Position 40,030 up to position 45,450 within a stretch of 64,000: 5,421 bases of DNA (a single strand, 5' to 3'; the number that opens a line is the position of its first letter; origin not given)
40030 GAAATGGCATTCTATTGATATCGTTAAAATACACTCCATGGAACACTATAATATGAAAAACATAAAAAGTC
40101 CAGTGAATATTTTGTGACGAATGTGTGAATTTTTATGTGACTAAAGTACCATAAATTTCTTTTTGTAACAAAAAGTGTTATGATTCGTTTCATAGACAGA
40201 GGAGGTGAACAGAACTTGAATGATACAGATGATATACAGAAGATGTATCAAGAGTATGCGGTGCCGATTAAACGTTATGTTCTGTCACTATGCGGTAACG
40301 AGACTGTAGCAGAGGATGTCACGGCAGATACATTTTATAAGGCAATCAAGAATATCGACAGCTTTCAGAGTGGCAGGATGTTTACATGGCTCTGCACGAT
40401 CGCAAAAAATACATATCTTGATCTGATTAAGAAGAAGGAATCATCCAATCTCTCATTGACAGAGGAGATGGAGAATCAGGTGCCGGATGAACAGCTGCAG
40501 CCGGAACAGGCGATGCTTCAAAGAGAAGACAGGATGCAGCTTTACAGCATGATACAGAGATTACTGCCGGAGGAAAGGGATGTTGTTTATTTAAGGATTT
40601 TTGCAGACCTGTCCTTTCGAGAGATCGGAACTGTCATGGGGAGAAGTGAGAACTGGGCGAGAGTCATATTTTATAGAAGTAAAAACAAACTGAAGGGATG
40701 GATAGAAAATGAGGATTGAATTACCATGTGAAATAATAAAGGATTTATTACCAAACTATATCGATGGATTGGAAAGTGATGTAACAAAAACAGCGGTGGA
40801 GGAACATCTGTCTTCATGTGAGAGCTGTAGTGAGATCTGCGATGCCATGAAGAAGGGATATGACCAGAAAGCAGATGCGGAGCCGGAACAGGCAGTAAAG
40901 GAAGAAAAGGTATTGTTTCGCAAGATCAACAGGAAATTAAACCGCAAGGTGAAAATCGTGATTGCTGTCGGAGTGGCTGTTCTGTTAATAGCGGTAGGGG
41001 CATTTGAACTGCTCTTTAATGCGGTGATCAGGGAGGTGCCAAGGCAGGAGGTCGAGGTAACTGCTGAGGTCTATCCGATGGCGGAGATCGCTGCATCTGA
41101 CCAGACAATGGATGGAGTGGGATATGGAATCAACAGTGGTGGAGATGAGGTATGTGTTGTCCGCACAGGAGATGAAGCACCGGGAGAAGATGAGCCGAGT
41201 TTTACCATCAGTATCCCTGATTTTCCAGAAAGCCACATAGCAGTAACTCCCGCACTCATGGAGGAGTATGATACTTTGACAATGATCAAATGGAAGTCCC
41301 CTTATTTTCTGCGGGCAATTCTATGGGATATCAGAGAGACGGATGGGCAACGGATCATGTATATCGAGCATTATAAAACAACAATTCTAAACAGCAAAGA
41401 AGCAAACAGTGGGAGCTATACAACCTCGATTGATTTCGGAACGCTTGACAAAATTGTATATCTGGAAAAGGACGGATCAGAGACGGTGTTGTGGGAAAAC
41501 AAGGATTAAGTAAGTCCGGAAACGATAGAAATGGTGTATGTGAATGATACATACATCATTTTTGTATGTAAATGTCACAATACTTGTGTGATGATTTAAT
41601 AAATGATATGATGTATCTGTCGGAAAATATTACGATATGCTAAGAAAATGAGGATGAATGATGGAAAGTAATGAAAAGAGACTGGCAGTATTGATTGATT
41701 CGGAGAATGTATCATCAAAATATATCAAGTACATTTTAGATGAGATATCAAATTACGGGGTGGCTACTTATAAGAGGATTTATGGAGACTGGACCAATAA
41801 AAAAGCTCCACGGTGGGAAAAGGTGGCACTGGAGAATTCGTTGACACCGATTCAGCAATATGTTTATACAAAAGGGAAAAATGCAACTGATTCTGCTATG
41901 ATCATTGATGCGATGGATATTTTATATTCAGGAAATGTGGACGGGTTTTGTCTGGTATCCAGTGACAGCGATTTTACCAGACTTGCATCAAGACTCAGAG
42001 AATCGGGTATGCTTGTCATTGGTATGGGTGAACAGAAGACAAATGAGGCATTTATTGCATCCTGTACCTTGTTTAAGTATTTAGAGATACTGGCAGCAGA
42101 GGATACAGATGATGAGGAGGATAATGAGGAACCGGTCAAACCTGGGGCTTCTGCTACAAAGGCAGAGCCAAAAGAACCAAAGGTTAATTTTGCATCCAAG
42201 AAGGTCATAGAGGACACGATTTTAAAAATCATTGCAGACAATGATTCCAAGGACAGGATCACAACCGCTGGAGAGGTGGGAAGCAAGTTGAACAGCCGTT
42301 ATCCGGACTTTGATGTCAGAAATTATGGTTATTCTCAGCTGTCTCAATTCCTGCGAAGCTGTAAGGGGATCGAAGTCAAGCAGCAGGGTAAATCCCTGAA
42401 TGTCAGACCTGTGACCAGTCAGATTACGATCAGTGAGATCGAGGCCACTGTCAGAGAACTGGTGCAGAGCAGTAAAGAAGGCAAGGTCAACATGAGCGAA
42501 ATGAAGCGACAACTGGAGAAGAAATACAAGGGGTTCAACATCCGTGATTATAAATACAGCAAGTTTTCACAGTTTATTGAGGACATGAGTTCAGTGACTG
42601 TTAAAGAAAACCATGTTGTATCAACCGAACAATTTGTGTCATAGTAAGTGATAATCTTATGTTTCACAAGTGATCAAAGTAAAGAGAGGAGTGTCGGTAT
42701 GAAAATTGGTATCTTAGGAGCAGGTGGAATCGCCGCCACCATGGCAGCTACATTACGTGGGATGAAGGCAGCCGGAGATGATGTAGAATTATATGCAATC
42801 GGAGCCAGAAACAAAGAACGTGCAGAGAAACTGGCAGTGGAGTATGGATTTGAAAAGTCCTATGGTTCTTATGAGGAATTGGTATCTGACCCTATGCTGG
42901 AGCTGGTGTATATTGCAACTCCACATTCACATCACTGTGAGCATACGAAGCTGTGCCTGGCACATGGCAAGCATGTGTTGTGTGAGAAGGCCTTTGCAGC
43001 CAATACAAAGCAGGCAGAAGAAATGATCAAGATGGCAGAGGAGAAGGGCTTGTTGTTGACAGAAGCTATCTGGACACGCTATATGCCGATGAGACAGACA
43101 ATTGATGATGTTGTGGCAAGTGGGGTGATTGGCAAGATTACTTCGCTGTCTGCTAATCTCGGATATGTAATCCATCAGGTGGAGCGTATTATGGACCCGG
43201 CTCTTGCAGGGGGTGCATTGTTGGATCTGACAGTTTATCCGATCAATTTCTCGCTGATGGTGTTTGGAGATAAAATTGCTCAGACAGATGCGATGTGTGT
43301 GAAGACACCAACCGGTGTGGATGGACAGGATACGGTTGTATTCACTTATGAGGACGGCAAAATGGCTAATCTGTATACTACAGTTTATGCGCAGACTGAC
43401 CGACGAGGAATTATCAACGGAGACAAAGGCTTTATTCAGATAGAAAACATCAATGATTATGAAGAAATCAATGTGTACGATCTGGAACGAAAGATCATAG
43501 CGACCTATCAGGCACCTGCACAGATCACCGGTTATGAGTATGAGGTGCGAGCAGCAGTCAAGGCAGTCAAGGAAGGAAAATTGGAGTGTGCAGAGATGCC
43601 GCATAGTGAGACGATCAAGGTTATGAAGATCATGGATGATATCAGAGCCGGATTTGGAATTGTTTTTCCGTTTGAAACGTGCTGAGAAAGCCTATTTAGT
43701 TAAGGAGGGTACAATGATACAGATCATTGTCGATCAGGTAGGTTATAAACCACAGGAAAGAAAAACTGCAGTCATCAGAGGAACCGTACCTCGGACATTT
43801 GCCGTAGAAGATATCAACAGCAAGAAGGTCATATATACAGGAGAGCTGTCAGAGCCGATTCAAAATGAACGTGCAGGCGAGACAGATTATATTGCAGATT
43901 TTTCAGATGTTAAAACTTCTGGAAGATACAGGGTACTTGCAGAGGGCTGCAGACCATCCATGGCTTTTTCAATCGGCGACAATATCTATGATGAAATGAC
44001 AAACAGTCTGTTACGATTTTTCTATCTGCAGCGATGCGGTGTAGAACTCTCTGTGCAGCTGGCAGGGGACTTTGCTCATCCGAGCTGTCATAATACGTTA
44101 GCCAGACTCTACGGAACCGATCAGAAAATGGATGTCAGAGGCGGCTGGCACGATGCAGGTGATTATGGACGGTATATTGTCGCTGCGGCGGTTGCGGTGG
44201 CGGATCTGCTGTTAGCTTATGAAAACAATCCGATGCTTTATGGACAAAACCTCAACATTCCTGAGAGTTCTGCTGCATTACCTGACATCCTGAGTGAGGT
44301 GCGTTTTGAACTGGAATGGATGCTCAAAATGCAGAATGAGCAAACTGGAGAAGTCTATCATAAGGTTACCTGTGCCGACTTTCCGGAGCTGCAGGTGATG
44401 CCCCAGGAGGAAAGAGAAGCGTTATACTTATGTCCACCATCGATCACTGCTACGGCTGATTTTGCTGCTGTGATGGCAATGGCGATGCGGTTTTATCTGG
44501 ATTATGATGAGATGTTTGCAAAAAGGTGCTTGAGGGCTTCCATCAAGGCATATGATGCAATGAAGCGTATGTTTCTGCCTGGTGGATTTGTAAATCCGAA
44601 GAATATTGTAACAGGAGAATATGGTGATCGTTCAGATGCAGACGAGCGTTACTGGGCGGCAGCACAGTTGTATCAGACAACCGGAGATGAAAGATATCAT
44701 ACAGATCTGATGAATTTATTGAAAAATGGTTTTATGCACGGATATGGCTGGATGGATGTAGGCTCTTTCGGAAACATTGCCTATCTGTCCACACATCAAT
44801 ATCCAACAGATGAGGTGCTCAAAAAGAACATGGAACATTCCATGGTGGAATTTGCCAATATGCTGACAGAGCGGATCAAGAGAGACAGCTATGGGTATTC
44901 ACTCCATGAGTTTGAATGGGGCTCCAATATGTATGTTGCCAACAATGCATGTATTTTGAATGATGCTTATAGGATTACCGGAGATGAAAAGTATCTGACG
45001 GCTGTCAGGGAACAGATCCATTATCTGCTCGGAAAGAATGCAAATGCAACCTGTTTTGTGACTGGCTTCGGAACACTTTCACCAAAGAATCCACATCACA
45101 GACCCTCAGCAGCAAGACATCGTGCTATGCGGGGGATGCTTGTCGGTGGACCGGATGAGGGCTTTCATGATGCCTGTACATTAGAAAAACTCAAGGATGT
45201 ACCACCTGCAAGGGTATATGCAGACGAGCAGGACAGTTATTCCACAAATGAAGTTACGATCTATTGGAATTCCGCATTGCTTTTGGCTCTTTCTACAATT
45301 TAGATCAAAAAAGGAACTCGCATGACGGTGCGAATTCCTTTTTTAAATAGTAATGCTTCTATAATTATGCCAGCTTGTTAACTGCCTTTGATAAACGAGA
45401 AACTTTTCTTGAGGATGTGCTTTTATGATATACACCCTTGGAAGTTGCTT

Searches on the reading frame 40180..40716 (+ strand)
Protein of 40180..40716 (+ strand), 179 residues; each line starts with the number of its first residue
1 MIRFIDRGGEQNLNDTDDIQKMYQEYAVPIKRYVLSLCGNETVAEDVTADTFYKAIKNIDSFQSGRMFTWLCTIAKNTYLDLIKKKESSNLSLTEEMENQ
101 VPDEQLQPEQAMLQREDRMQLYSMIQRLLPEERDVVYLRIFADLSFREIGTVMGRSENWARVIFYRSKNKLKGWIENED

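Call 59: search_protein_families(library=pfam, proteins=[window:40180-40716:+], max_evalue=0.00001)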
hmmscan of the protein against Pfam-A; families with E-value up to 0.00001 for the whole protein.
window:40180-40716:+ (179 aa): 3 families
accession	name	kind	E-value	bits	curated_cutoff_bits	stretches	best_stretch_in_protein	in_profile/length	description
PF04542.20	Sigma70_r2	-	1.1e-12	47.9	24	1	22-87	1-69/71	Sigma-70 region 2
PF08281.18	Sigma70_r4_2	-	3.6e-08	33.3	25.7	1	118-171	1-54/54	Sigma-70, region 4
PF04545.22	Sigma70_r4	-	2e-06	27.7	24.1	1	125-166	2-43/50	Sigma-70, region 4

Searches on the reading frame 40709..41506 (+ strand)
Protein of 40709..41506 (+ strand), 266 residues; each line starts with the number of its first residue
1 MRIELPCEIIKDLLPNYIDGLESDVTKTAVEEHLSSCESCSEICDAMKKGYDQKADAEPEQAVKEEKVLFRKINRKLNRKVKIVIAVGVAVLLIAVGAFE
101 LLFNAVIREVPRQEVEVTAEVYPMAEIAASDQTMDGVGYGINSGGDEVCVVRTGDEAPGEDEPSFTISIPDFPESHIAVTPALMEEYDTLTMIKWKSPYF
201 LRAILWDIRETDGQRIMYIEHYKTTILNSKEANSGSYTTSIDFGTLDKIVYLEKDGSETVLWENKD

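Call 59: search_protein_families(library=pfam, proteins=[window:40709-41506:+], max_evalue=0.00001)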
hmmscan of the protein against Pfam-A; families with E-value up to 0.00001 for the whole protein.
window:40709-41506:+ (266 aa): 1 family
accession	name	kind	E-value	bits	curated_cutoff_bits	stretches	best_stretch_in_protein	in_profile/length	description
PF13490.11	zf-HC2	-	1.2e-09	38.6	22.2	1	7-40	1-34/35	Putative zinc-finger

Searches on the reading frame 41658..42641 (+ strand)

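Call 59: search_protein_families(library=pfam, proteins=[window:41658-42641:+], max_evalue=0.00001)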
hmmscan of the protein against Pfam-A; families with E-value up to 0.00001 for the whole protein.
window:41658-42641:+ (328 aa): 2 families
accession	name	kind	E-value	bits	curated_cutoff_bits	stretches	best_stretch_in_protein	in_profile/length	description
PF01936.24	NYN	-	2.3e-33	116.2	24.2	1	8-141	1-143/145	NYN domain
PF12872.13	OST-HTH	-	3e-27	94.7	23.8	2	187-245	8-66/71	OST-HTH/LOTUS domain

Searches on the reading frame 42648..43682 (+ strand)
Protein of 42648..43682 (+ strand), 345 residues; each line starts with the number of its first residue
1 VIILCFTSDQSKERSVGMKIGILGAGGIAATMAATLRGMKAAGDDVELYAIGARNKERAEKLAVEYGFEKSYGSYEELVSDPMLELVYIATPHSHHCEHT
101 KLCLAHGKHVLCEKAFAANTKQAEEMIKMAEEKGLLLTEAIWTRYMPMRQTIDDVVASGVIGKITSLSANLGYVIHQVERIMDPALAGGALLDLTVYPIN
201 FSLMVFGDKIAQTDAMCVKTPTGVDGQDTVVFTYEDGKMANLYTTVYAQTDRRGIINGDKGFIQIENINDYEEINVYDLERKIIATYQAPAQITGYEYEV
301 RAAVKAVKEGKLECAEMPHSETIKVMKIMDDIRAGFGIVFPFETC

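Call 59: search_protein_families(library=pfam, proteins=[window:42648-43682:+], max_evalue=0.00001)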
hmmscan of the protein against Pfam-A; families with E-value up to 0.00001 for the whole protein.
window:42648-43682:+ (345 aa): 4 families
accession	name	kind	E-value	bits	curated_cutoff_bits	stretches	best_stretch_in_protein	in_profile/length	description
PF01408.29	GFO_IDH_MocA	-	1.8e-25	90.4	24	1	18-138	1-117/120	Oxidoreductase family, NAD-binding Rossmann fold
PF22725.1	GFO_IDH_MocA_C3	-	4.4e-18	65.9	27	1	150-263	2-123/124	GFO/IDH/MocA C-terminal domain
PF03447.22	NAD_binding_3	-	1.2e-06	29.6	24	1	24-134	1-110/116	Homoserine dehydrogenase, NAD binding domain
PF02894.22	GFO_IDH_MocA_C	-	3.9e-06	27.3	22.9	1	156-272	4-133/218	Oxidoreductase family, C-terminal alpha/beta domain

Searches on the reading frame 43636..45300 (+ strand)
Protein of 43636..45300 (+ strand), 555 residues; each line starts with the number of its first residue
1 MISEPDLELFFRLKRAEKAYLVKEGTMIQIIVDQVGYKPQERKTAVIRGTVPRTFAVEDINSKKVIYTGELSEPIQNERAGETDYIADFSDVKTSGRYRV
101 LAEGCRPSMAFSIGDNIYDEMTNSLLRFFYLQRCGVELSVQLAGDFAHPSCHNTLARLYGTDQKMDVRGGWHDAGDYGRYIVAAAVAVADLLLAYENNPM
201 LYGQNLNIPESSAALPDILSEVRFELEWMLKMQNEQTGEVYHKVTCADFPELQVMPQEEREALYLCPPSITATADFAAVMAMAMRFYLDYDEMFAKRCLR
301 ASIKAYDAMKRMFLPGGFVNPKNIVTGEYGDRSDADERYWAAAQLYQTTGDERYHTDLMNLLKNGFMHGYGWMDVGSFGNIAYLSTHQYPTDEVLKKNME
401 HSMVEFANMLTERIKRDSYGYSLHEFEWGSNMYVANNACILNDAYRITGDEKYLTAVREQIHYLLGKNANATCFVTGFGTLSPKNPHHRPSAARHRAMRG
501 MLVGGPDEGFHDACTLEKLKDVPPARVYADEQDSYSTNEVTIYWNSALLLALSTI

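Call 59: search_protein_families(library=pfam, proteins=[window:43636-45300:+], max_evalue=0.00001)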
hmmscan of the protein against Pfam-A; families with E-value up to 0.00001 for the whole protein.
window:43636-45300:+ (555 aa): 2 families
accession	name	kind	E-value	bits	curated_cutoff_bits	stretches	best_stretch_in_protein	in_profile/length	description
PF00759.25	Glyco_hydro_9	-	1.3e-92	311.9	27.7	1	118-552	1-444/444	Glycosyl hydrolase family 9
PF02927.20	CelD_N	-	1.1e-18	68.2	24.6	1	29-105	5-84/86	Cellulase N-terminal ig-like domain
